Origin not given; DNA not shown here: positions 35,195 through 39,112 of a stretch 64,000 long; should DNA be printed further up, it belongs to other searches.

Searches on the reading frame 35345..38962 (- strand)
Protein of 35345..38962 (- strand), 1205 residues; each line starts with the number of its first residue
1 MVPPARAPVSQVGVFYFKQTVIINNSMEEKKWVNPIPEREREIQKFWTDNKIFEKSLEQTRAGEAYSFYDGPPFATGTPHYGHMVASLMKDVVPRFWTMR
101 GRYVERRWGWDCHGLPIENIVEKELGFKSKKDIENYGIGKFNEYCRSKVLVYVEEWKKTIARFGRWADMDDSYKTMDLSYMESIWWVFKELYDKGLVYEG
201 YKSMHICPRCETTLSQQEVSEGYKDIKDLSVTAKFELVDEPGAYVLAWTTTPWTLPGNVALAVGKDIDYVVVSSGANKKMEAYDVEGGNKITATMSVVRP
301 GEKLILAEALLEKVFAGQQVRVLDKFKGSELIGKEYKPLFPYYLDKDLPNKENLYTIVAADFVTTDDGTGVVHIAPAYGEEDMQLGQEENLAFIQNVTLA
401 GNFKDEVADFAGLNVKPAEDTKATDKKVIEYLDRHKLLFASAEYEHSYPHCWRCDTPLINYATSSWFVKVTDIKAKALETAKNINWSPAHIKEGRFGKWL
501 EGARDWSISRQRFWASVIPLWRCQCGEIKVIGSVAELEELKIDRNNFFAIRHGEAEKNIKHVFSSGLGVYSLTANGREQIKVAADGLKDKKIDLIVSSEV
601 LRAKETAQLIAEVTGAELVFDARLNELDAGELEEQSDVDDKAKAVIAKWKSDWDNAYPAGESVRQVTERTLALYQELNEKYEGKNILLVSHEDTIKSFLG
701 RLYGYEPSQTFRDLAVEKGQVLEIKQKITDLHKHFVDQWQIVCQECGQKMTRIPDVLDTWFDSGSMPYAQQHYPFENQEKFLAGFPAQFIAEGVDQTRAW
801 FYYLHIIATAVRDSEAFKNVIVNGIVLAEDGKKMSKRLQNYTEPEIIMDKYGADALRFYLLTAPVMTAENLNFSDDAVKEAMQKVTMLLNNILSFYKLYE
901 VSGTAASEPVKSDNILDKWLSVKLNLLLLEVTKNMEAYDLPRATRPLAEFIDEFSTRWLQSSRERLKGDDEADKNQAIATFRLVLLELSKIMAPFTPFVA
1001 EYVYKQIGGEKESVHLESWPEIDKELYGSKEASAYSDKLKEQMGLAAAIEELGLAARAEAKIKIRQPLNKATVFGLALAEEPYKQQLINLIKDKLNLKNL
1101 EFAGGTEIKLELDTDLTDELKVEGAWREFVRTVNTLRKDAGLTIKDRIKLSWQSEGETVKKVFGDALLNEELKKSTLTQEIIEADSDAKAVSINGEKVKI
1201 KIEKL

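Call 94: search_protein_families(library=pfam, proteins=[window:35345-38962:-], max_evalue=0.001)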
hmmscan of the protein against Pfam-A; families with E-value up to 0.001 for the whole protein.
window:35345-38962:- (1205 aa): 6 families
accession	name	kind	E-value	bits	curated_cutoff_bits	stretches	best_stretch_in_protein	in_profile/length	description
PF00133.28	tRNA-synt_1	-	7.9e-134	446.9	22.7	2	43-546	2-272/414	tRNA synthetases class I (I, L, M and V)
PF00300.27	His_Phos_1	-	1.2e-37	129.9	21.7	1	549-721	3-176/194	Histidine phosphatase superfamily (branch 1)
PF08264.19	Anticodon_1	-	5.5e-28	98.1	25.1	1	917-1070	1-146/148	Anticodon-binding domain of tRNA ligase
PF19302.4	DUF5915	-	3.2e-21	76.2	27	1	1066-1204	58-194/195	Domain of unknown function (DUF5915)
PF09334.17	tRNA-synt_1g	-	2.4e-16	59.9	20.1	2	73-219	8-135/391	tRNA synthetases class I (M)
PF01406.26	tRNA-synt_1e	-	2.5e-05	24.2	27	1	809-882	230-300/301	tRNA synthetases class I (C) catalytic domain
